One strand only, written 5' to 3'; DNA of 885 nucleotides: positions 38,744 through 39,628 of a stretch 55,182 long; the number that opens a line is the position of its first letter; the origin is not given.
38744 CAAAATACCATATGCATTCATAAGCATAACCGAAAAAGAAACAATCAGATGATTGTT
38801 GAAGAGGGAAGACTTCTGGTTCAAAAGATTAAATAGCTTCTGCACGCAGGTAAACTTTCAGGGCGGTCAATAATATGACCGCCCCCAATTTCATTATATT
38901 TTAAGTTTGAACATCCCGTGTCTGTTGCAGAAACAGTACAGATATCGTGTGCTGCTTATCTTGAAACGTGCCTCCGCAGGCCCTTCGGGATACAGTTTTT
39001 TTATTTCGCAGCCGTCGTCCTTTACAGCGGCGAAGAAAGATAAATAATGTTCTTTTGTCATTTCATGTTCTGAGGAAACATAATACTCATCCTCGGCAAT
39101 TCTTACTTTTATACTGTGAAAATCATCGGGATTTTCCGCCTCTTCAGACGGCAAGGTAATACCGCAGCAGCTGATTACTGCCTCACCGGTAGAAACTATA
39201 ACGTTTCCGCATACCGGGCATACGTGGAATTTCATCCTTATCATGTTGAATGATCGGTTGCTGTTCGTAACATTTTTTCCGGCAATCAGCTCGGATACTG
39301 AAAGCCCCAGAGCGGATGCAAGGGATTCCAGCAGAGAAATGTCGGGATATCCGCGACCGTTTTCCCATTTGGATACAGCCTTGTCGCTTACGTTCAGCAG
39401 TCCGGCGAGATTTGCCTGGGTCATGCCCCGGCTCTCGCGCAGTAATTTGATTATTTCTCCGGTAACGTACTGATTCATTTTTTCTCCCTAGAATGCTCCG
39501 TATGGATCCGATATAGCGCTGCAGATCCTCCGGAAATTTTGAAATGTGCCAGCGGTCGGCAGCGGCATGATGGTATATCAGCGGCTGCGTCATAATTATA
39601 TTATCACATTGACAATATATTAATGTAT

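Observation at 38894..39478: Transcriptional regulator fused to a complete desulfoferrodoxin (superoxide reductase)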

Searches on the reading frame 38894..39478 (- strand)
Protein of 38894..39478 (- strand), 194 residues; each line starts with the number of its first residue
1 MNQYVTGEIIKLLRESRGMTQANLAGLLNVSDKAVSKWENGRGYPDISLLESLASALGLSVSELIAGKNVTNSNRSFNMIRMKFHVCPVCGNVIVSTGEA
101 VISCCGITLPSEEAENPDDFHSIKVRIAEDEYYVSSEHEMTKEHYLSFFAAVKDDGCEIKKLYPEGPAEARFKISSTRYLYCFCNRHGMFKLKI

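Call 3: search_protein_families(library=pfam, proteins=[window:38894-39478:-], max_evalue=1)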
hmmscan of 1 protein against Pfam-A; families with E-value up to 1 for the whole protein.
window:38894-39478:- (194 aa): 17 families
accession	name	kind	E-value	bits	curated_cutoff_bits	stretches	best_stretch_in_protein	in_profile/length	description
PF01381.28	HTH_3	-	2.7e-14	53.4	23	1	10-64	1-55/55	Helix-turn-helix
PF13560.12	HTH_31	-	8.2e-12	45.7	27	1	10-63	6-60/64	Helix-turn-helix domain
PF12844.13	HTH_19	-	2.6e-09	37.3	30.2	1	7-70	1-64/64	Helix-turn-helix domain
PF13443.12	HTH_26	-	8.4e-06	26.4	22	1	13-65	5-58/63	Cro/C1-type HTH DNA-binding domain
PF01880.24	Desulfoferrodox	-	0.0027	18.7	22.2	1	114-191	18-96/98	Desulfoferrodoxin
PF15731.11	MqsA_antitoxin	-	0.0056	17.2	30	1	4-52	68-116/131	Antitoxin component of bacterial toxin-antitoxin system, MqsA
PF08279.18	HTH_11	-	0.009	16.3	25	1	9-37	5-34/55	HTH domain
PF13412.12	HTH_24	-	0.01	15.8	21.9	1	8-36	7-35/48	Winged helix-turn-helix DNA-binding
PF14549.12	P22_Cro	-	0.011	15.9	30.2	1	21-39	12-30/60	DNA-binding transcriptional regulator Cro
PF13384.12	HTH_23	-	0.012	15.9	24.6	1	8-38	9-37/50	Homeodomain-like domain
PF14768.12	RPA_interact_C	-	0.041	14.9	25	1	86-129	1-42/80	Replication protein A interacting C-terminal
PF06827.20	zf-FPG_IleRS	-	0.054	13.8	21.3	1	85-99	2-16/30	Zinc finger found in FPG and IleRS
PF15943.11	YdaS_toxin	-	0.071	13.4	30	1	21-41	11-31/65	Bacterial toxin YdaS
PF12677.13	DUF3797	-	0.091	13.1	25.1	1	83-102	12-31/48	Domain of unknown function (DUF3797)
PF07022.19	Phage_CI_repr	-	0.21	12.4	22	1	20-68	13-61/65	Bacteriophage CI repressor helix-turn-helix domain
PF06397.17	Desulfoferrod_N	-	0.32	11.1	23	1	86-106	8-30/36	Desulfoferrodoxin, N-terminal domain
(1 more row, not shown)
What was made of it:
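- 39281..39460 (-): XRE/Cro-C1 helix-turn-helix domain (residues 7-66). Putative recognition helix is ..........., residues 31-41. Pfam HTH_3 at E=2.7e-14 (call 3).
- On XRE / Cro-C1 HTH regulators (PF01381): 53.4 bits against 23 (call 3).
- Checked: HTH_31, HTH_19 and HTH_26 also exceed their cut-offs (call 3).
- The HTH matches Pfam HTH_3 well above threshold (call 3).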

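Call 4: search_protein_families(library=ncbifam, proteins=[window:38894-39478:-], max_evalue=1)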
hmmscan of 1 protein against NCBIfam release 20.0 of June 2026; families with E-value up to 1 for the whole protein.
window:38894-39478:- (194 aa): 22 families
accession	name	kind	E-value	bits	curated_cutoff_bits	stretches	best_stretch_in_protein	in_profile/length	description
NF041951.1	phage_RstR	subfamily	2.3e-10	40.7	80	1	8-79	5-76/108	RstR family transcriptional repressor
TIGR03830.1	CxxCG_CxxCG_HTH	subfamily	4.8e-10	39.3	61.8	2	3-48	63-108/127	type II TA system antitoxin MqsA family protein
TIGR00320.1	dfx_rbo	equivalog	1.2e-09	38.4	146.9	1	82-191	5-123/125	desulfoferrodoxin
NF006015.0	PRK08154.1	subfamily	2.3e-09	36.9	204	1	7-80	32-103/314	anaerobic benzoate catabolism transcriptional regulator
TIGR03070.1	couple_hipB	subfamily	1.5e-08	34.5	71.65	1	7-60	4-57/58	type II toxin-antitoxin system Y4mF family antitoxin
TIGR00270.2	TIGR00270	equivalog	5.7e-07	29.5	110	1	8-71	78-141/159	multiprotein bridging factor aMBF1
NF047948.1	male_kill_WMK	equivalog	8.5e-07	28.7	300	1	4-79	4-79/300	WO male-killing family protein Wmk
NF052239.1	antitox_spr1629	equivalog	5.6e-06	25.7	335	1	6-64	3-61/377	spr1629 family repressor/antitoxin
NF007257.0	PRK09706.1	subfamily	2.1e-05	24.4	101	1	1-68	1-68/135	transcriptional repressor DicA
NF007408.0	PRK09943.1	equivalog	8.6e-05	22.2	211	1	5-71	7-73/185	HTH-type transcriptional regulator PuuR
NF010465.0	PRK13890.1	equivalog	0.00011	22.3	96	1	7-66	8-66/121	conjugal transfer protein TrbA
NF041575.1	antitoxPezA_Strep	equivalog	0.00012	22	290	1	6-98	2-93/158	type II toxin-antitoxin system antitoxin PezA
NF047542.1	telomere_Tap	equivalog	0.00032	19.6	600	1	13-49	25-61/695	telomere-associated protein Tap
NF003162.0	PRK04140.1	equivalog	0.0004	19.5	263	1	5-60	126-181/317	transcriptional regulator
NF040522.1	VC1465_fam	subfamily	0.00072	19.6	70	1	11-42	2-33/111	VC1465 family Xer recombination activation factor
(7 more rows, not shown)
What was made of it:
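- On 2Fe-SOR / desulfoferrodoxin: PF06397: 11.1 against 23 (calls 3, 4).
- Closest known: Desulfoferrodoxin / 2Fe-SOR. Different: Below all curated HMM cut-offs (calls 3, 4).
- Checked: TIGR00320: E=1.2e-9, but 38 bits against a cut-off of 146.9 (calls 3, 4).
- The module scores below every curated Dfx threshold (calls 3, 4).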

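Call 5: search_solved_structures(query=window:38894-39478:-, max_evalue=1, show_alignments=4)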
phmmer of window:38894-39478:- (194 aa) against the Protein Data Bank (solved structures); distinct sequences matched with E-value up to 1: 64 (the best 60 are shown).
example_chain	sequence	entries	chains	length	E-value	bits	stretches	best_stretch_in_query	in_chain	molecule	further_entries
2ji2_A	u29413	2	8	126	1.2e-07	35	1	81-191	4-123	Desulfoferrodoxin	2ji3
2ji1_A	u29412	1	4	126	3.4e-07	33.6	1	81-191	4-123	Desulfoferrodoxin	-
1vzg_A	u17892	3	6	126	4.3e-07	33.2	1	81-191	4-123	DESULFOFERRODOXIN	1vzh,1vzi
1x57_A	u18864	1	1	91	1.1e-05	28.6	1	6-72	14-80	Endothelial differentiation-related factor 1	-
9b0q_CH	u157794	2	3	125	2.8e-05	27.3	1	6-71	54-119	Endothelial differentiation-related factor 1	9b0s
7o81_AU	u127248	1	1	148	3.2e-05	27.1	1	6-71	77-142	EDF1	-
9p73_CH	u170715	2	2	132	3.5e-05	27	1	6-71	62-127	Endothelial differentiation-related factor 1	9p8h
9rpv_E4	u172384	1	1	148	4.1e-05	26.8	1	6-71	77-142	Endothelial differentiation-related factor 1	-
1dfx_A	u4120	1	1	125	0.00011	25.4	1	83-191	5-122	DESULFOFERRODOXIN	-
6zvh_i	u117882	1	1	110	0.00014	25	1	6-60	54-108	Endothelial differentiation-related factor 1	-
1y07_A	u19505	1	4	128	0.00018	24.7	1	132-191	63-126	desulfoferrodoxin (rbo)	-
9k3w_A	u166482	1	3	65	0.00022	24.4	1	10-65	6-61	Transcriptional regulator, PbsX family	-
2mez_A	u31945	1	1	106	0.00029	24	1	8-63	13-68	Multiprotein Bridging Factor (MBP-like)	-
8tac_A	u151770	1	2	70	0.00041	23.5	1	7-59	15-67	DBP48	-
1y9q_A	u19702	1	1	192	0.00083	22.5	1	10-87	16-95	transcriptional regulator, HTH_3 family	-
1adr_A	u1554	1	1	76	0.00096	22.3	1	1-68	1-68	P22 C2 REPRESSOR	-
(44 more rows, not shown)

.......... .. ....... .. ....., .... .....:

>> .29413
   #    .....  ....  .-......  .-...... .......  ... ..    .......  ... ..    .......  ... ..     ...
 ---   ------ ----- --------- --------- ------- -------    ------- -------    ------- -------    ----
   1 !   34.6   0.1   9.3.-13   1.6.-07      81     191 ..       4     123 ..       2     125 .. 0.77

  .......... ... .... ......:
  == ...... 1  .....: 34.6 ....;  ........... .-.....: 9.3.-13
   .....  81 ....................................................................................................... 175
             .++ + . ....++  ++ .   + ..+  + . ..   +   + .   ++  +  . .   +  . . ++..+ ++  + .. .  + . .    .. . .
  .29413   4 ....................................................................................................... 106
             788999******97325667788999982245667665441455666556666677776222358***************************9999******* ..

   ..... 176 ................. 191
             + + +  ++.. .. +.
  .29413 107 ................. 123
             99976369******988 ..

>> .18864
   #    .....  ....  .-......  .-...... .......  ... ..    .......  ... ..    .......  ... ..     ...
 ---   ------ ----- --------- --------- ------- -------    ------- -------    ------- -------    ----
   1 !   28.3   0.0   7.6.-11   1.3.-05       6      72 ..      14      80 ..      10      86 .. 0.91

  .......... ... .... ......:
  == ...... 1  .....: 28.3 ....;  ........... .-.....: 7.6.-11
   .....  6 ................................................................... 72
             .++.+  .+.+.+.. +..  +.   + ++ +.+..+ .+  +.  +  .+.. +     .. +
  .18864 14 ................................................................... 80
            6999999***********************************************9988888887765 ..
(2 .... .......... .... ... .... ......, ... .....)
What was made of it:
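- Checked: phmmer against PDB: D. baarsii Dfx at E=1.2e-7, query residues 81-191 against Dfx residues 4-123 (call 5).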

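Call 7: find_homologous_proteins(query=window:38894-39478:-)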
Query window:38894-39478:- (194 aa): 8000 proteins with E <= 0.001 among 8000 candidates; the best 120 are listed.
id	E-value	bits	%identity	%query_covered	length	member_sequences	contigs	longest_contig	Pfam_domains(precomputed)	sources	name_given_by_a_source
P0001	4.6e-126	436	100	100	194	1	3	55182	PF12844.14,PF01381.29,PF13560.13,PF13443.13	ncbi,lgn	-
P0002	1.6e-95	336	76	100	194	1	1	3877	PF12844.14,PF01381.29,PF13560.13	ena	-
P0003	6.9e-93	328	74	100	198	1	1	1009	PF12844.14,PF01381.29,PF13560.13,PF13443.13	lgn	-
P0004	6.1e-91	321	71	100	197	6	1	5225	PF12844.14,PF01381.29,PF13560.13,PF13443.13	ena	-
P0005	3.6e-90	319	72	99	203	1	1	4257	PF12844.14,PF01381.29,PF13560.13,PF13443.13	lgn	-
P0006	1.9e-89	316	72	100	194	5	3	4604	PF12844.14,PF01381.29,PF13560.13,PF13443.13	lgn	-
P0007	2.0e-89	316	73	100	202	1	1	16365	PF12844.14,PF01381.29,PF13560.13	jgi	-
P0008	3.3e-89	316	72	99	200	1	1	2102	PF12844.14,PF01381.29,PF13560.13,PF13443.13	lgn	-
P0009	7.7e-89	314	71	98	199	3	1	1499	PF13412.13,PF12844.14,PF01381.29,PF13560.13,PF13443.13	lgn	-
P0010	2.4e-88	313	70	99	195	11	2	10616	PF12844.14,PF01381.29,PF13560.13,PF13443.13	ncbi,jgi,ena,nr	ncbi:MAG: helix-turn-helix domain-containing protein [Clostridia bacterium]|nr:helix-turn-helix doma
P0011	3.5e-88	312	70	100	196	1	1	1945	PF12844.14,PF01381.29,PF13560.13,PF01880.25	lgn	-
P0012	6.3e-88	312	69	99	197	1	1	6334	PF12844.14,PF01381.29,PF13560.13,PF13443.13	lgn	-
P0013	7.8e-88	311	71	99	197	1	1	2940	PF12844.14,PF01381.29,PF13560.13,PF13443.13,PF01880.25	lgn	-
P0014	1.3e-87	311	67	99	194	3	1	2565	PF12844.14,PF01381.29,PF13560.13,PF13443.13,PF01880.25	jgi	jgi:desulfoferrodoxin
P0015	2.1e-87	310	68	100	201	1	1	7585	PF12844.14,PF01381.29,PF13560.13,PF13443.13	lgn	-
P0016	3.4e-87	309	66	100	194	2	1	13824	PF12844.14,PF01381.29,PF13560.13,PF13443.13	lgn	-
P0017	5.4e-87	308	69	100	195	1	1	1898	PF12844.14,PF01381.29,PF13560.13,PF13443.13,PF01880.25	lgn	-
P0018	9.1e-87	308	67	100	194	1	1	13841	PF12844.14,PF01381.29,PF13560.13,PF13443.13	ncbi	-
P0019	1.4e-86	307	66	99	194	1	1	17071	PF12844.14,PF01381.29,PF13560.13,PF13443.13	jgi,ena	-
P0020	3.7e-86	306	66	100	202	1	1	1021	PF12844.14,PF01381.29,PF13560.13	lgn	-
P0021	4.1e-86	306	68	100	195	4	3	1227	PF12844.14,PF01381.29,PF13560.13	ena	-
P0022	5.8e-86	305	69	99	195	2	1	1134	PF12844.14,PF01381.29,PF13560.13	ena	-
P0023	6.4e-86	305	66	100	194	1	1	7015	PF12844.14,PF01381.29,PF13560.13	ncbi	-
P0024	9.1e-86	304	70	99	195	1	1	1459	PF12844.14,PF01381.29,PF13560.13,PF01880.25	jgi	-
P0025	9.2e-86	304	68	100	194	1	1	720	PF12844.14,PF01381.29,PF13560.13,PF01880.25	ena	-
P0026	1.3e-85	304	65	100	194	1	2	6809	PF12844.14,PF01381.29,PF13560.13,PF13443.13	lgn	-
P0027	1.4e-85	304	68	100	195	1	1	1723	PF12844.14,PF01381.29,PF13560.13,PF13443.13,PF01880.25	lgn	-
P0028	1.7e-85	304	67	100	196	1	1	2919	PF12844.14,PF01381.29,PF13560.13,PF13443.13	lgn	-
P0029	1.7e-85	304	66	100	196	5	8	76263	PF12844.14,PF01381.29,PF13560.13,PF13443.13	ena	-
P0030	1.9e-85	303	69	100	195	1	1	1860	PF12844.14,PF01381.29,PF13560.13,PF13443.13,PF01880.25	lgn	-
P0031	2.8e-85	303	69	99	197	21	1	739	PF12844.14,PF01381.29,PF13560.13,PF13443.13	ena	-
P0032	2.8e-85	303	66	100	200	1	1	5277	PF12844.14,PF01381.29,PF13560.13,PF13443.13,PF01880.25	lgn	-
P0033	3.2e-85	303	68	100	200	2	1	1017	PF12844.14,PF01381.29,PF13560.13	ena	-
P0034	4.5e-85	302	66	100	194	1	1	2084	PF12844.14,PF01381.29,PF13560.13,PF13443.13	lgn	-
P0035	4.6e-85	302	69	100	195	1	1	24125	PF12844.14,PF01381.29,PF13560.13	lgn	-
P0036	4.8e-85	302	66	99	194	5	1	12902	PF12844.14,PF01381.29,PF13560.13,PF13443.13,PF01880.25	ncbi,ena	-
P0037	8.6e-85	301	69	98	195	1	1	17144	PF12844.14,PF01381.29,PF13560.13,PF13443.13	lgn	-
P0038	9.2e-85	301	65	100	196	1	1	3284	PF12844.14,PF01381.29,PF13560.13,PF13443.13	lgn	-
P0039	9.3e-85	301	68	98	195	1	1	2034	PF12844.14,PF01381.29,PF07022.20,PF13560.13,PF13443.13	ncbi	-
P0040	9.6e-85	301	70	98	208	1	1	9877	PF12844.14,PF01381.29,PF13560.13,PF13443.13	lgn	-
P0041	1.2e-84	301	69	99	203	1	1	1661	PF12844.14,PF01381.29,PF13560.13,PF13443.13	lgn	-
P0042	1.3e-84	301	69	100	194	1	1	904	PF12844.14,PF01381.29,PF13560.13,PF01880.25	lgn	-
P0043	1.3e-84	301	70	98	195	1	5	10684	PF12844.14,PF01381.29,PF13560.13,PF13443.13,PF01880.25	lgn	-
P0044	1.5e-84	301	68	99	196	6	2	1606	PF12844.14,PF01381.29,PF13560.13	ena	-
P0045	1.5e-84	301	68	99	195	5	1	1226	PF12844.14,PF01381.29,PF13560.13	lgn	-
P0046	1.6e-84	300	68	100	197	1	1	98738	PF12844.14,PF01381.29,PF13560.13,PF13443.13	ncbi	-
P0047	1.8e-84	300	68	100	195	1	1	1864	PF08279.19,PF12844.14,PF01381.29,PF13560.13,PF13443.13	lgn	-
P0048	2.0e-84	300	68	98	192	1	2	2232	PF12844.14,PF01381.29,PF13560.13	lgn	-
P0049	2.0e-84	300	68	100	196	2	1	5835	PF12844.14,PF01381.29,PF13560.13,PF13443.13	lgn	-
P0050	2.1e-84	300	69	99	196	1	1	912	PF12844.14,PF01381.29,PF13560.13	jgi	-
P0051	2.1e-84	300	68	99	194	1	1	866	PF12844.14,PF01381.29,PF13560.13,PF13443.13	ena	-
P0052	2.6e-84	300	70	98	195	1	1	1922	PF12844.14,PF01381.29,PF13560.13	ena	-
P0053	2.6e-84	300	67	100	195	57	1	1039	PF12844.14,PF01381.29,PF13560.13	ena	-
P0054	2.7e-84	300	68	99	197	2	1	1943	PF12844.14,PF01381.29,PF13560.13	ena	-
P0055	3.1e-84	299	68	100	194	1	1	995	PF12844.14,PF01381.29,PF13560.13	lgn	-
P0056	3.1e-84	299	66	100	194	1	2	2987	PF12844.14,PF01381.29,PF13560.13,PF13443.13,PF01880.25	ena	-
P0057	3.1e-84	299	66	100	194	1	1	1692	PF12844.14,PF01381.29,PF13560.13,PF13443.13,PF01880.25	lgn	-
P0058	3.8e-84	299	68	99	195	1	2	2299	PF12844.14,PF01381.29,PF13560.13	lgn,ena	-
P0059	4.0e-84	299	68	100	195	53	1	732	PF12844.14,PF01381.29,PF13560.13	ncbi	-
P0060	4.0e-84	299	68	100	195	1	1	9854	PF12844.14,PF01381.29,PF13560.13,PF13443.13,PF01880.25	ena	-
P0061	4.0e-84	299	67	99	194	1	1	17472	PF12844.14,PF01381.29,PF13560.13,PF13443.13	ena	-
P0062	4.1e-84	299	68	100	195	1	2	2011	PF12844.14,PF01381.29,PF13560.13,PF13443.13,PF01880.25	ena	-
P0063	4.1e-84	299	64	100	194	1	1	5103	PF12844.14,PF01381.29,PF13560.13,PF13443.13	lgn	-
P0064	5.0e-84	299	66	100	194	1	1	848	PF12844.14,PF01381.29,PF13560.13,PF01880.25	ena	-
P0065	5.6e-84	299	66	100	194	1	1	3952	PF12844.14,PF01381.29,PF13560.13,PF13443.13,PF01880.25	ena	-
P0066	5.8e-84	299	66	100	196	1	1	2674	PF01381.29,PF13560.13,PF13443.13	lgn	-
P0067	6.6e-84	298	67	99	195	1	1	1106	PF12844.14,PF01381.29,PF13560.13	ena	-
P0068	7.2e-84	298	67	100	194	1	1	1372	PF12844.14,PF01381.29,PF13560.13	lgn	-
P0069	7.9e-84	298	67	100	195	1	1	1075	PF12844.14,PF01381.29,PF13560.13,PF01880.25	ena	-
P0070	8.0e-84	298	66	100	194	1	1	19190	PF12844.14,PF01381.29,PF13560.13,PF13443.13,PF01880.25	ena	-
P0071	9.1e-84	298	67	99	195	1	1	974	PF12844.14,PF01381.29,PF13560.13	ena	-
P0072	9.2e-84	298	65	100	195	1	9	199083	PF12844.14,PF01381.29,PF13560.13,PF13443.13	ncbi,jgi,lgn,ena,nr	ncbi:MAG: helix-turn-helix domain-containing protein [Ruminococcaceae bacterium]|nr:helix-turn-helix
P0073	9.4e-84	298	68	100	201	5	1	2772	PF12844.14,PF01381.29,PF13560.13,PF13443.13,PF01880.25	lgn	-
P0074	9.5e-84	298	67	99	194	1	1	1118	PF12844.14,PF01381.29,PF13560.13,PF13443.13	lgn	-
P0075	9.7e-84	298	68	98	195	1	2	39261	PF12844.14,PF01381.29,PF13560.13,PF13443.13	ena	-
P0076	1.0e-83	298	66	100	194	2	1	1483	PF01381.29,PF13560.13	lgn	-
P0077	1.0e-83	298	68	100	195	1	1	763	PF12844.14,PF01381.29,PF13560.13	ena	-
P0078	1.0e-83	298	65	100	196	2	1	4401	PF12844.14,PF01381.29,PF13560.13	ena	-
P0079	1.1e-83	298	67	98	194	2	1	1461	PF12844.14,PF01381.29,PF13560.13,PF13443.13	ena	-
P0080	1.3e-83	297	67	99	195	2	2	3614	PF12844.14,PF01381.29,PF13560.13,PF13443.13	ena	-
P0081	1.5e-83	297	66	100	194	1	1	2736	PF12844.14,PF01381.29,PF13560.13,PF13443.13,PF01880.25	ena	-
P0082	1.7e-83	297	66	100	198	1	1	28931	PF12844.14,PF01381.29,PF13560.13,PF13443.13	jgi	-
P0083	1.7e-83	297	68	99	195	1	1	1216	PF12844.14,PF01381.29,PF13560.13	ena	-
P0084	1.7e-83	297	67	99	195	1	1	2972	PF12844.14,PF01381.29,PF13560.13,PF13443.13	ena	-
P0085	1.8e-83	297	67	99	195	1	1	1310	PF12844.14,PF01381.29,PF13560.13,PF13443.13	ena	-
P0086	1.8e-83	297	67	100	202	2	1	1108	PF12844.14,PF01381.29,PF13560.13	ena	-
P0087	1.8e-83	297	67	99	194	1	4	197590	PF12844.14,PF01381.29,PF13560.13,PF13443.13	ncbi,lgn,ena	-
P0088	1.8e-83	297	67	100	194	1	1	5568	PF12844.14,PF01381.29,PF13560.13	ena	-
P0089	2.0e-83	297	67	99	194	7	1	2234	PF12844.14,PF01381.29,PF13560.13,PF13443.13,PF01880.25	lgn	-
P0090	2.2e-83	297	68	100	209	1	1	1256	PF12844.14,PF01381.29,PF15731.12,PF13560.13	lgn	-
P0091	2.3e-83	297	68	98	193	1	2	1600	PF12844.14,PF01381.29,PF13560.13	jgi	-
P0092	2.5e-83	297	67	99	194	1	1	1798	PF12844.14,PF01381.29,PF13560.13,PF13443.13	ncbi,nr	ncbi:MAG: helix-turn-helix domain-containing protein [Clostridia bacterium]|nr:helix-turn-helix doma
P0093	2.5e-83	296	66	100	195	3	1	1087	PF08279.19,PF12844.14,PF01381.29,PF07022.20,PF13560.13,PF01880.25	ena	-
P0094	2.6e-83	296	65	100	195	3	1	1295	PF12844.14,PF01381.29,PF13560.13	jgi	-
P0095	2.8e-83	296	66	100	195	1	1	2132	PF12844.14,PF01381.29,PF13560.13,PF13443.13,PF01880.25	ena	-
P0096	2.9e-83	296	66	100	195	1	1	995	PF12844.14,PF01381.29,PF13560.13,PF13443.13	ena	-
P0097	2.9e-83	296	68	100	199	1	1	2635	PF12844.14,PF01381.29,PF13560.13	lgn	-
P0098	3.0e-83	296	68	98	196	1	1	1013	PF12844.14,PF01381.29,PF13560.13,PF13443.13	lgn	-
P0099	3.2e-83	296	67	100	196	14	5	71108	PF12844.14,PF01381.29,PF13560.13,PF01880.25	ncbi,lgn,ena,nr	ncbi:MAG: helix-turn-helix domain-containing protein [Clostridia bacterium]|nr:helix-turn-helix doma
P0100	3.4e-83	296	66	100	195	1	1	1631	PF12844.14,PF01381.29,PF13560.13,PF13443.13,PF01880.25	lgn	-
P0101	3.6e-83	296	65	100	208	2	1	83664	PF12844.14,PF01381.29,PF13560.13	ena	-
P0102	3.6e-83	296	67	100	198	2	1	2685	PF12844.14,PF01381.29,PF13560.13,PF13443.13,PF01880.25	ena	-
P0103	4.3e-83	296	67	100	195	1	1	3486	PF12844.14,PF01381.29,PF13560.13,PF13443.13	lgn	-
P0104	4.4e-83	296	67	99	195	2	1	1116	PF12844.14,PF01381.29,PF13560.13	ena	-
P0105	5.2e-83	295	65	100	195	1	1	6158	PF12844.14,PF01381.29,PF13560.13,PF13443.13,PF01880.25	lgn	-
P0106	5.7e-83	295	68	100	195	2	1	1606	PF12844.14,PF01381.29,PF13560.13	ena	-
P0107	6.2e-83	295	66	100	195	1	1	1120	PF12844.14,PF01381.29,PF13560.13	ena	-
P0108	6.3e-83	295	66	99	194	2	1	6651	PF12844.14,PF01381.29,PF13560.13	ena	-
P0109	6.5e-83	295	68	98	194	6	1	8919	PF12844.14,PF01381.29,PF13560.13,PF13443.13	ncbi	-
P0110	6.9e-83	295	67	99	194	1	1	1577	PF12844.14,PF01381.29,PF13560.13,PF13443.13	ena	-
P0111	7.0e-83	295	68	98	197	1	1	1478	PF12844.14,PF01381.29,PF13560.13,PF13443.13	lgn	-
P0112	7.1e-83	295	67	99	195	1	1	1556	PF12844.14,PF01381.29,PF13560.13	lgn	-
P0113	7.8e-83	295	67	100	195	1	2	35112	PF12844.14,PF01381.29,PF13560.13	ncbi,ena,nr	ncbi:MAG: helix-turn-helix domain-containing protein [Clostridia bacterium]|nr:helix-turn-helix doma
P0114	8.1e-83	295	67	100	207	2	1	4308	PF12844.14,PF01381.29,PF13560.13,PF01880.25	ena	-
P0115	8.3e-83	295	69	98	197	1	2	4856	PF12844.14,PF01381.29,PF13560.13,PF13443.13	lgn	-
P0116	8.9e-83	295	67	99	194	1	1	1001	PF12844.14,PF01381.29,PF13560.13,PF13443.13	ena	-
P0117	9.0e-83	295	67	100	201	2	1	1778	PF12844.14,PF01381.29,PF13560.13,PF13443.13,PF01880.25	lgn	-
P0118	9.1e-83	295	65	99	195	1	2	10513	PF12844.14,PF01381.29,PF13560.13,PF13443.13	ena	-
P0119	9.3e-83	295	67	99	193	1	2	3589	PF12844.14,PF01381.29,PF13560.13,PF13443.13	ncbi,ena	-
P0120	9.4e-83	295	66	100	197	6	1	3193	PF12844.14,PF01381.29,PF13560.13,PF13443.13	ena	-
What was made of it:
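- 38894..39478 (-): HTH-Dx-SOR gene, 194 aa plus stop codon. Full-length homologues at 64-76% identity (call 7).
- Checked: Not chance: full-length relatives at 64-76% identity fill the top 120 hits of a capped 8000-hit search (call 7).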
